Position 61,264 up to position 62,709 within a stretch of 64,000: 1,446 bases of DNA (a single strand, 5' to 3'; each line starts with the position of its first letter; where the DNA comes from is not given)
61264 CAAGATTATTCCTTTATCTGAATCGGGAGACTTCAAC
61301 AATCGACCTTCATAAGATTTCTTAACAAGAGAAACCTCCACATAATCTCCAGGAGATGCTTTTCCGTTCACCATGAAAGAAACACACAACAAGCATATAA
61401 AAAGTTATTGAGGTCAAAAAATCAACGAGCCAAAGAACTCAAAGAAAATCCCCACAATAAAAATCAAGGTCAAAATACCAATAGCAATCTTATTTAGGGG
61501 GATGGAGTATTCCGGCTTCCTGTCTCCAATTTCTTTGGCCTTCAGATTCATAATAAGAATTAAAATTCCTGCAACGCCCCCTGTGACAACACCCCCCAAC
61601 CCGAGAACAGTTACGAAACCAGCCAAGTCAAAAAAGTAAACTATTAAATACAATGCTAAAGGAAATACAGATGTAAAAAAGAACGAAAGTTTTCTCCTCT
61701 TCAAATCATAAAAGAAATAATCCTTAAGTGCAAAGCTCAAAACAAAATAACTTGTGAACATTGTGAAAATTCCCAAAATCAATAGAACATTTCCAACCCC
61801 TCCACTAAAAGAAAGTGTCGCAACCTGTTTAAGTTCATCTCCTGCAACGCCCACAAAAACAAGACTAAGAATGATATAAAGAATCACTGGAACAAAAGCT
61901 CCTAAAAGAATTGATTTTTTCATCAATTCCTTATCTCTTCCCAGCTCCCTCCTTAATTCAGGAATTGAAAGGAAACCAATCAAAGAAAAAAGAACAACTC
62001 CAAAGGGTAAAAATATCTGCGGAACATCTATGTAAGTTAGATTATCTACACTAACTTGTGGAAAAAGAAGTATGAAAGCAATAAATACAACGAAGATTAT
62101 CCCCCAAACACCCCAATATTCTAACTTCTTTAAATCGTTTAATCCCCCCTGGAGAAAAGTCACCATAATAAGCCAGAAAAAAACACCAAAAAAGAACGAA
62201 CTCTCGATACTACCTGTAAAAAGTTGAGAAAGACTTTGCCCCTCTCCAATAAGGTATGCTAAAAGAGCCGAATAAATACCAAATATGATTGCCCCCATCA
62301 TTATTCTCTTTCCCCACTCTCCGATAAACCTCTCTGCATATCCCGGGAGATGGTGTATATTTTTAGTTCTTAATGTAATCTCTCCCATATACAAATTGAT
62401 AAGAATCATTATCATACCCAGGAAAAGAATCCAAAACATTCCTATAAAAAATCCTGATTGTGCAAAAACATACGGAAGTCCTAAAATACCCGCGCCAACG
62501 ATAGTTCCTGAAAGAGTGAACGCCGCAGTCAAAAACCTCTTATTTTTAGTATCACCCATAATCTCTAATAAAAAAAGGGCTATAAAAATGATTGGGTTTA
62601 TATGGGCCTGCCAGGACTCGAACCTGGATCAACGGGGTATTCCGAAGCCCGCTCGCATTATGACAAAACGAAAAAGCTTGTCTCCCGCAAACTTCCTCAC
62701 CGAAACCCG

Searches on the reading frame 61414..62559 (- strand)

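Call 94: search_protein_families(library=pfam, proteins=[window:61414-62559:-], max_evalue=0.00001)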
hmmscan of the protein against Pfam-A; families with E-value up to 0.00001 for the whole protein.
window:61414-62559:- (381 aa): 2 families
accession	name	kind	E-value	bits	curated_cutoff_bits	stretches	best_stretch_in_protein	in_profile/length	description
PF03222.19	Trp_Tyr_perm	-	1.5e-25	90.6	22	1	6-371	2-390/393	Tryptophan/tyrosine permease family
PF01490.24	Aa_trans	-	5.8e-14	52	25.6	1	9-378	5-347/410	Transmembrane amino acid transporter protein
